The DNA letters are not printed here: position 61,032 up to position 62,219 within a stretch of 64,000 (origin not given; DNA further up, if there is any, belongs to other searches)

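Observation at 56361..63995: Seven-gene operon of multiheme cytochromes, a cytochrome b and an NHL beta-propeller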

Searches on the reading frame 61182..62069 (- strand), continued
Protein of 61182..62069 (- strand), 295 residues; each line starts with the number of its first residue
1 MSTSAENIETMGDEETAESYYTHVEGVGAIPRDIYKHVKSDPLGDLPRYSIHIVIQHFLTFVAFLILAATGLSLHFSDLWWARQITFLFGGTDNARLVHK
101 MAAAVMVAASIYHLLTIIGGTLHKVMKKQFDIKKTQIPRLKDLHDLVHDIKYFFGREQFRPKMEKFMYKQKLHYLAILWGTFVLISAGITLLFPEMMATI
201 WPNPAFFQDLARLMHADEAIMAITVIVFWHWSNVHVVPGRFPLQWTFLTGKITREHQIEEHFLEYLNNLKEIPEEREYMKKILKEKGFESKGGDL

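Call 34: find_encoding_contigs(protein=P0119, flank=10000, max_places=2)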
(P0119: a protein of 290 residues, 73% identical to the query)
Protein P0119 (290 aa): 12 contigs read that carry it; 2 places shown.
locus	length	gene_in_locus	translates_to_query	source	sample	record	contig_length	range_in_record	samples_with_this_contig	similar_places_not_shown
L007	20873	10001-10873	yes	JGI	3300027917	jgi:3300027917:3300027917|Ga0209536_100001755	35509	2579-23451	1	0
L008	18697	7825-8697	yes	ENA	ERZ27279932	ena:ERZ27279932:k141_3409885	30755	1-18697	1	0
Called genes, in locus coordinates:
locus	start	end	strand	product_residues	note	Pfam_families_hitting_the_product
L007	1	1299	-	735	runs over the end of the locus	-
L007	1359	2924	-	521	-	PF14321:DUF4382 (faint), PF21783:YNCE (faint), PF01436:NHL (faint), PF10282:Lactonase (faint)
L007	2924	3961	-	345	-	PF25021:TEN_NHL (faint), PF01436:NHL (faint), PF17170:DUF5128 (weak)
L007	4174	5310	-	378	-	PF09699:Paired_CXXCH_1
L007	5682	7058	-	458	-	PF00072:Response_reg, PF00158:Sigma54_activat, PF14532:Sigma54_activ_2, PF00004:AAA (weak), PF07728:AAA_5, PF25601:AAA_lid_14, PF02954:HTH_8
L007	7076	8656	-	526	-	PF00672:HAMP, PF00512:HisKA, PF02518:HATPase_c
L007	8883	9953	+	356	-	PF22113:Mtrc-MtrF_II-IV_dom (faint)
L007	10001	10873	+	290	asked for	PF01292:Ni_hydr_CYTB (weak)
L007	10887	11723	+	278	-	PF14522:Cytochrome_C7 (faint)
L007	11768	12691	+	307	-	PF25021:TEN_NHL (faint), PF17170:DUF5128 (faint), PF01436:NHL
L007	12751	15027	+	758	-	PF14522:Cytochrome_C7 (faint), PF14537:Cytochrom_c3_2 (faint), PF09699:Paired_CXXCH_1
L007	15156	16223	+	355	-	PF14522:Cytochrome_C7 (faint)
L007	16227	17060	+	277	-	PF01292:Ni_hydr_CYTB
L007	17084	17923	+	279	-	-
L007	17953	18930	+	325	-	PF01731:Arylesterase (faint), PF08450:SGL (faint), PF17170:DUF5128 (weak), PF25021:TEN_NHL (faint), PF01436:NHL, PF17170:DUF5128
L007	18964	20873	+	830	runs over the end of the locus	PF14522:Cytochrome_C7 (faint), PF14537:Cytochrom_c3_2 (faint), PF22678:Cytochrom_c_NrfB-like (faint), PF09699:Paired_CXXCH_1, PF22113:Mtrc-MtrF_II-IV_dom (weak)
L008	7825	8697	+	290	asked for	PF01292:Ni_hydr_CYTB (weak)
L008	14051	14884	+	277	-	PF01292:Ni_hydr_CYTB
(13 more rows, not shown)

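Call 35: find_encoding_contigs(protein=P0077, flank=10000, max_places=2)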
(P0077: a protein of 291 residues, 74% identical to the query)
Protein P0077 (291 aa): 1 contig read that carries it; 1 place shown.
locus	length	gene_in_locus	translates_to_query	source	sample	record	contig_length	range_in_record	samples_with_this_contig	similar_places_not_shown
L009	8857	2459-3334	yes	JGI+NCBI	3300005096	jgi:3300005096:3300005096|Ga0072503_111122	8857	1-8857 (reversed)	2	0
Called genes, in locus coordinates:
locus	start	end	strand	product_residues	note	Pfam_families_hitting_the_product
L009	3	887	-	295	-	?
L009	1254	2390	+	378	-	PF22113:Mtrc-MtrF_II-IV_dom (faint), PF14522:Cytochrome_C7 (faint)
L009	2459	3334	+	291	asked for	PF01292:Ni_hydr_CYTB (weak)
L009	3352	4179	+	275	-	-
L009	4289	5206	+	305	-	PF25021:TEN_NHL (faint), PF17170:DUF5128 (weak), PF01436:NHL, PF17170:DUF5128 (weak)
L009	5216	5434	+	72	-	-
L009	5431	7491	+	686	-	PF14522:Cytochrome_C7 (faint), PF14537:Cytochrom_c3_2 (faint), PF22113:Mtrc-MtrF_II-IV_dom (faint), PF22678:Cytochrom_c_NrfB-like (faint), PF09699:Paired_CXXCH_1 (weak)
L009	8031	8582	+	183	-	PF05685:Uma2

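Call 47: find_related_loci(query=A1, collection=genome_contigs, flank=10000)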
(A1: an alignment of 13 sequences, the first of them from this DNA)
Query A1 (295 aa) in genome_contigs; peptide patterns used: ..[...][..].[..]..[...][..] (x = any residue, [..] = any of these).
504 stretches matched a pattern; 498 encode a relative of the query (tblastn E <= 1e-3); the best 80 are kept; 80 distinct loci.
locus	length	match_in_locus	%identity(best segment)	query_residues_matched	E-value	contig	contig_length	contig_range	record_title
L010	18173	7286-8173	76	1-295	2e-159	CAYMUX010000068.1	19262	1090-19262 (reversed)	MAG TPA_asm: uncultured Nitrospiraceae bacterium isolate SRP302447_co3_820 genome assembly, contig: NODE_7898_length_192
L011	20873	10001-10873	78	1-291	8e-159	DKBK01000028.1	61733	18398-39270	MAG TPA_asm: Nitrospiraceae bacterium UBA6902 UBA6902_contig_1750, whole genome shotgun sequence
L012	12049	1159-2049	77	1-295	2e-158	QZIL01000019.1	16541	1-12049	MAG: Nitrospiraceae bacterium isolate SURF_66 Ga0104751_1005084, whole genome shotgun sequence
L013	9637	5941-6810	77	1-290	3e-158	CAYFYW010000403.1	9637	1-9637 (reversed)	MAG TPA_asm: uncultured Nitrospirales bacterium isolate ERP108616_co1_63 genome assembly, contig: k119_624446, whole gen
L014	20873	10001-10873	77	1-291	2e-158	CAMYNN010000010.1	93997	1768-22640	MAG: Thermodesulfovibrionia bacterium isolate FO_M_Nitrospinota_07.1 genome assembly, contig: scaffold_222, whole genome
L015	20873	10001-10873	77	1-291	1e-157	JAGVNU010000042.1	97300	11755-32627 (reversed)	MAG: Thermodesulfovibrionia bacterium isolate DeMMO3_26 c_000000015861, whole genome shotgun sequence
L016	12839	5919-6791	78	1-291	3e-157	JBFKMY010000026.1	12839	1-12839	MAG: Thermodesulfovibrionia bacterium isolate Mix_sand22.2022.08.D.6 k141_3842170_length_12839_cov_9.0000, whole genome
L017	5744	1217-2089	76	1-291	2e-158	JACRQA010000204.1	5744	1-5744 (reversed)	MAG: Nitrospirae bacterium isolate NC_groundwater_2001_Pr3_S-0.65um_47_4 SR2-18-Sp65_coassembly_scaffold_518379, whole g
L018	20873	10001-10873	77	1-291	2e-157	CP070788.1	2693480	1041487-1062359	MAG: Nitrospiraceae bacterium isolate bin1476 chromosome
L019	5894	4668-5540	77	1-291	7e-158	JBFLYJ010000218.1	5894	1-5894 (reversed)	MAG: Nitrospirota bacterium isolate MAG082 MAG082_218, whole genome shotgun sequence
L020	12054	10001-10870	75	1-290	6e-156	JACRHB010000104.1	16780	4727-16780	MAG: Nitrospirae bacterium isolate NC_groundwater_1766_Pr3_B-0.1um_47_18 SR-2_scaffold_141_1562186, whole genome shotgun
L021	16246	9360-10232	75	1-291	4e-155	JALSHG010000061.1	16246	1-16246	MAG: Thermodesulfovibrio sp. isolate 354-166_metabat1_scaf2bin.078 354-166_scaffold_3506_c1, whole genome shotgun sequen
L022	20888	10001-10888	74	1-295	9e-155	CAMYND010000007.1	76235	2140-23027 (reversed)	MAG: Thermodesulfovibrionia bacterium isolate FCS_M_Nitrospinota_09 genome assembly, contig: scaffold_428, whole genome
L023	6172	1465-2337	77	1-291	1e-155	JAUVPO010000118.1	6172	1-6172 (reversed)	MAG: Deferribacteres bacterium isolate CSMAG_664 CSMAG_664_k127_522997_length_6172_cov_29.9024, whole genome shotgun seq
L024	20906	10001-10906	74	1-293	1e-154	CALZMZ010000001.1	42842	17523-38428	MAG: Thermodesulfovibrionia bacterium isolate FO_M_Nitrospirota_06 genome assembly, contig: scaffold_480, whole genome s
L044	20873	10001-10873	66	1-288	1e-133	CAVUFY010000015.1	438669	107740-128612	MAG: uncultured delta proteobacterium isolate MFD02416.bin.2.150 genome assembly, contig: contig_69522, whole genome sho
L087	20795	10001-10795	52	27-286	9e-90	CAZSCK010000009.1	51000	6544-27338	MAG TPA_asm: uncultured Thioalkalispiraceae bacterium isolate SRP128015_co3_166 genome assembly, contig: NODE_415_length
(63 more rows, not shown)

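Call 55: search_protein_families(library=pfam, proteins=[L087:763-1467:+, L087:1598-2707:+, L087:2737-4749:+, L087:4746-5798:+, L087:5795-7558:+, L087:15413-15964:+, L087:15984-16646:+, L087:16693-17991:+, L087:18130-19239:+, L087:19746-20759:-], max_evalue=0.001)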
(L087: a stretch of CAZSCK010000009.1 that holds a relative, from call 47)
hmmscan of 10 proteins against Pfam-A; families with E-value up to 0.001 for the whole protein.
L087:763-1467:+ (234 aa): 3 families
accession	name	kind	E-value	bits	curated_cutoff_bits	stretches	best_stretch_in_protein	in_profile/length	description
PF09699.15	Paired_CXXCH_1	-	6.2e-12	45.4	20.6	1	200-234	8-38/41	Doubled CXXCH motif (Paired_CXXCH_1)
PF14522.11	Cytochrome_C7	-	1.5e-07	31.6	24.8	0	195-233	38-67/67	Cytochrome c7 and related cytochrome c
PF14537.11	Cytochrom_c3_2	-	3.3e-05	24.7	25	0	196-233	55-79/79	Cytochrome c3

L087:1598-2707:+ (369 aa): 4 families
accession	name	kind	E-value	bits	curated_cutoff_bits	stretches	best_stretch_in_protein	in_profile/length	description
PF01436.27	NHL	-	3.2e-16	58.9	20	1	215-242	1-28/28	NHL repeat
PF17170.10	DUF5128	-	7.8e-13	48.7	22.9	2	171-238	46-113/321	6-bladed beta-propeller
PF25021.1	TEN_NHL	-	2.4e-10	40.4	27.1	1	261-323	140-199/357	Teneurin NHL domain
PF16288.11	DUF4934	-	0.00022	21.7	27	0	173-249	28-101/102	Domain of unknown function (DUF4934)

L087:2737-4749:+ (670 aa): 0 families

L087:4746-5798:+ (350 aa): 9 families
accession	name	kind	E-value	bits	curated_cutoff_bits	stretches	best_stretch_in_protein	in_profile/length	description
PF01436.27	NHL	-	1.2e-31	107.6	20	3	316-343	1-28/28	NHL repeat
PF17170.10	DUF5128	-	4.9e-20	72.4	22.9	3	279-344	52-118/321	6-bladed beta-propeller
PF08450.18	SGL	-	3.2e-13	50.3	26.3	1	153-257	115-218/246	SMP-30/Gluconolactonase/LRE-like region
PF25021.1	TEN_NHL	-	4e-13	49.5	27.1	1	127-300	26-170/357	Teneurin NHL domain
PF06739.17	SBBP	-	5.2e-10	39.6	20.5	0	255-286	2-29/38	Beta-propeller repeat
PF24684.1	Vgb_lyase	-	2.2e-06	27.2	50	1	89-209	141-256/290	Virginiamycin B lyase family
PF01731.26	Arylesterase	-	3.2e-06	27.7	21.3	0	173-199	52-78/86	Arylesterase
PF15869.11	TolB_like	-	8.1e-05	22.5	29.2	0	287-337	39-86/296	TolB-like 6-blade propeller-like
PF06977.17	SdiA-regulated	-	0.00013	21.7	21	0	92-149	179-240/249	SdiA-regulated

L087:5795-7558:+ (587 aa): 5 families
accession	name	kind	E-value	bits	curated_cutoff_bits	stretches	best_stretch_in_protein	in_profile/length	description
PF09699.15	Paired_CXXCH_1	-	4.5e-30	103.5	20.6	2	180-212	8-38/41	Doubled CXXCH motif (Paired_CXXCH_1)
PF22113.1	Mtrc-MtrF_II-IV_dom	-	4.3e-14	52.8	30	2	359-522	28-167/176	Outer membrane cytochrome MtrC/MtrF-like, domains II/IV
PF14522.11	Cytochrome_C7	-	9.2e-14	51.5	24.8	1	245-283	13-54/67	Cytochrome c7 and related cytochrome c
PF14537.11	Cytochrom_c3_2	-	1.1e-07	32.6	25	0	176-211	55-79/79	Cytochrome c3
PF22678.1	Cytochrom_c_NrfB-like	-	3.7e-05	24.6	27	0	206-288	1-76/89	Cytochrome c-type protein NrfB-like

L087:15413-15964:+ (183 aa): 0 families

L087:15984-16646:+ (220 aa): 3 families
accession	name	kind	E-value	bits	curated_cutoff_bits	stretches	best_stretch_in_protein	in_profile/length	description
PF00034.26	Cytochrom_C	-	7.4e-18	66.1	21.3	1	136-219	1-89/90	Cytochrome c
PF13442.11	Cytochrome_CBB3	-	5.6e-16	59.1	27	1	136-216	3-68/68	Cytochrome C oxidase, cbb3-type, subunit III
PF24745.1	DUF7693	-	0.0002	21.9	27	0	55-91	54-90/99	Domain of unknown function (DUF7693)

L087:16693-17991:+ (432 aa): 2 families
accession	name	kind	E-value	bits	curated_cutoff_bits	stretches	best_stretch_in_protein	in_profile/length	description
PF13520.12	AA_permease_2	-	3.3e-40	138.7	27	1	15-418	2-423/427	Amino acid permease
PF00324.27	AA_permease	-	1.5e-34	120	24.6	1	19-377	2-373/470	Amino acid permease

L087:18130-19239:+ (369 aa): 2 families
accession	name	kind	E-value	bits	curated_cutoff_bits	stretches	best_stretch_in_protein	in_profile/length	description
PF01400.30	Astacin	-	4.2e-11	43.3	22.5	1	77-261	16-186/189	Astacin (Peptidase family M12A)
PF00413.30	Peptidase_M10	-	2.3e-08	34.5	24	1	56-120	1-61/159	Matrixin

L087:19746-20759:- (337 aa): 8 families
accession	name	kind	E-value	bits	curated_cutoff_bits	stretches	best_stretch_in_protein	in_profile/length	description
PF12848.13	ABC_tran_Xtn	-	3e-25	88.6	25.9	1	31-115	2-84/85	ABC transporter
PF00005.33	ABC_tran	-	1.8e-22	80.8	25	1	143-274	2-137/137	ABC transporter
PF13304.12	AAA_21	-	3.3e-08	34.4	27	0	156-173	3-20/304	AAA domain, putative AbiEii toxin, Type IV TA system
PF13401.12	AAA_22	-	0.00024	21.9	27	0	155-296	8-119/130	AAA domain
PF02463.25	SMC_N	-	0.00035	20.5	40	0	156-194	28-67/220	RecF/RecN/SMC N terminal domain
PF05729.18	NACHT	-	0.00048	20.4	26.7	1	154-178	2-26/167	NACHT domain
PF25199.1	nSTAND_NTPase5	-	0.00049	20.4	34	0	155-191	44-81/145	Novel STAND NTPase 5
PF13479.12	AAA_24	-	0.00089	19.6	27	0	154-173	4-23/195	AAA domain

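Call 56: search_protein_families(library=pfam, proteins=[L044:611-1648:+, L044:1967-2896:+, L044:3281-3886:+, L044:3864-4727:+, L044:5542-7692:+, L044:15094-15756:+, L044:15823-16890:+, L044:16860-18962:+, L044:19022-20086:+], max_evalue=0.001)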
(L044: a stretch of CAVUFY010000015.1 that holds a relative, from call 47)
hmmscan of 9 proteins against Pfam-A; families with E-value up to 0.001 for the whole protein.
L044:611-1648:+ (345 aa): 3 families
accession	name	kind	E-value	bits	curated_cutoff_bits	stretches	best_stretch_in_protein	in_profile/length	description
PF00891.24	Methyltransf_2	-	1.9e-25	89.9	22.3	1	143-324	31-209/210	O-methyltransferase domain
PF08100.18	Dimerisation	-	5.7e-13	48.9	25.6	1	19-92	4-83/93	O-methyltransferase dimerisation domain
PF13649.12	Methyltransf_25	-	0.00092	20.3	27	0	179-274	2-97/97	Methyltransferase domain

L044:1967-2896:+ (309 aa): 2 families
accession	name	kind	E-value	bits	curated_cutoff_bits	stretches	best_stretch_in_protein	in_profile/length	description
PF00899.27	ThiF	-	2.3e-65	220.5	28.1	1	133-308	1-175/238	ThiF family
PF00581.25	Rhodanese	-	2.7e-18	66.7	22.2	1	24-115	4-102/102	Rhodanese-like domain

L044:3281-3886:+ (201 aa): 9 families
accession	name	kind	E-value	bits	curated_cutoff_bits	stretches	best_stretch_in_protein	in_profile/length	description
PF13183.11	Fer4_8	-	3.5e-11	43.9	27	1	35-96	2-68/68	4Fe-4S dicluster domain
PF13534.11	Fer4_17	-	2.1e-10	41.4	22.2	1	38-97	2-61/61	4Fe-4S dicluster domain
PF13187.11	Fer4_9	-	1.2e-08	35.3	27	1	38-95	2-50/52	4Fe-4S dicluster domain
PF13237.11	Fer4_10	-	4.2e-06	27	25.5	1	34-93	5-53/53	4Fe-4S dicluster domain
PF00037.32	Fer4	-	1.1e-05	25.5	21.1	0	33-50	3-20/24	4Fe-4S binding domain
PF12838.12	Fer4_7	-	1.2e-05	26.2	27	1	38-95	2-51/52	4Fe-4S dicluster domain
PF12800.12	Fer4_4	-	1.8e-05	25.1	24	0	37-50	3-16/17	4Fe-4S binding domain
PF13746.11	Fer4_18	-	0.00016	22.3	27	0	10-50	33-73/114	4Fe-4S dicluster domain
PF14697.11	Fer4_21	-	0.00024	21.6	35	0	33-96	3-57/59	4Fe-4S dicluster domain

L044:3864-4727:+ (287 aa): 1 family
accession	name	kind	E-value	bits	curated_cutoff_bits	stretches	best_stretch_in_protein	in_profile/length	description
PF02754.22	CCG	-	1.6e-20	73.4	20.6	2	10-89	2-84/85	Cysteine-rich domain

L044:5542-7692:+ (716 aa): 3 families
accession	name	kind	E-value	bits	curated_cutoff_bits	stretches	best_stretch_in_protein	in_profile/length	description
PF22113.1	Mtrc-MtrF_II-IV_dom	-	2e-29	102.8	30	2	236-377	2-165/176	Outer membrane cytochrome MtrC/MtrF-like, domains II/IV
PF14522.11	Cytochrome_C7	-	6.8e-12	45.5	24.8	0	314-375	13-66/67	Cytochrome c7 and related cytochrome c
PF14537.11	Cytochrom_c3_2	-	2.5e-08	34.7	25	0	578-623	5-45/79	Cytochrome c3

L044:15094-15756:+ (220 aa): 3 families
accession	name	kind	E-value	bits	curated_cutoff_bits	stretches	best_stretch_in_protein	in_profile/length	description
PF09699.15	Paired_CXXCH_1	-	7.1e-12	45.3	20.6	1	183-220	6-38/41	Doubled CXXCH motif (Paired_CXXCH_1)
PF14522.11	Cytochrome_C7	-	2e-05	24.7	24.8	0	182-220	12-50/67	Cytochrome c7 and related cytochrome c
PF14537.11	Cytochrom_c3_2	-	0.00067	20.5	25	0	175-219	49-79/79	Cytochrome c3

L044:15823-16890:+ (355 aa): 5 families
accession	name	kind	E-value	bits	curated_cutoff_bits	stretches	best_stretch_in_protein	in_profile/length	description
PF01436.27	NHL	-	1.7e-14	53.5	20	0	251-276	1-24/28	NHL repeat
PF17170.10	DUF5128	-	4.4e-12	46.3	22.9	2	261-310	52-101/321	6-bladed beta-propeller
PF25021.1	TEN_NHL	-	3.8e-06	26.6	27.1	0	252-284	142-172/357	Teneurin NHL domain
PF16288.11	DUF4934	-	4.9e-06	27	27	0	233-284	50-100/102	Domain of unknown function (DUF4934)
PF08450.18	SGL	-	1.5e-05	25.2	26.3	0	85-154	146-219/246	SMP-30/Gluconolactonase/LRE-like region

L044:16860-18962:+ (700 aa): 0 families

L044:19022-20086:+ (354 aa): 7 families
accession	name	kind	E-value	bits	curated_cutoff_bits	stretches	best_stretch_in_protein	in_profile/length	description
PF01436.27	NHL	-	2.4e-26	90.8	20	2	318-345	1-28/28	NHL repeat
PF17170.10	DUF5128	-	1.9e-15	57.3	22.9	1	281-343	52-115/321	6-bladed beta-propeller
PF25021.1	TEN_NHL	-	1.9e-11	44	27.1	0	127-153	136-162/357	Teneurin NHL domain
PF08450.18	SGL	-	3.5e-10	40.4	26.3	0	176-257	134-216/246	SMP-30/Gluconolactonase/LRE-like region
PF01731.26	Arylesterase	-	8.8e-10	39.1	21.3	0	83-119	48-85/86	Arylesterase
PF06739.17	SBBP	-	1.6e-05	25.2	20.5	0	82-105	7-29/38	Beta-propeller repeat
PF24684.1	Vgb_lyase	-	0.00013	21.3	50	0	90-204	98-208/290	Virginiamycin B lyase family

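Call 66: predict_structure(alignment_id=A2)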
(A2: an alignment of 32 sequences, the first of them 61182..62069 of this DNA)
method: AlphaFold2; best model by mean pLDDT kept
length: 295 residues; sequences in the alignment: 32
mean_pLDDT: 64.3   pTM: 0.56
mean pLDDT of the five models: 64.3, 63.8, 62.9, 61.0, 56.0
residues with pLDDT >= 90: 5; 70-90: 118; 50-70: 114; < 50: 58
segments of 3 or more residues with pLDDT < 50: 1-18, 40-49, 231-254, 290-295
pLDDT, mean of each block of 10 residues (from residue 1): 29 38 65 60 44 71 83 79 86 89 88 79 72 65 72 66 56 71 80 76 65 58 56 41 39 50 63 69 69 36
secondary structure, 60 per line:
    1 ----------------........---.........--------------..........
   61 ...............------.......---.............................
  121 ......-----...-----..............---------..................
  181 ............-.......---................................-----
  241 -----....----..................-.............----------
elements in order: H17-20 E21-24 E28-31 H32-36 H51-75 H82-88 H92-126 H140-153 H163-192 H194-200 H204-235 H246-249 H254-271 H273-285
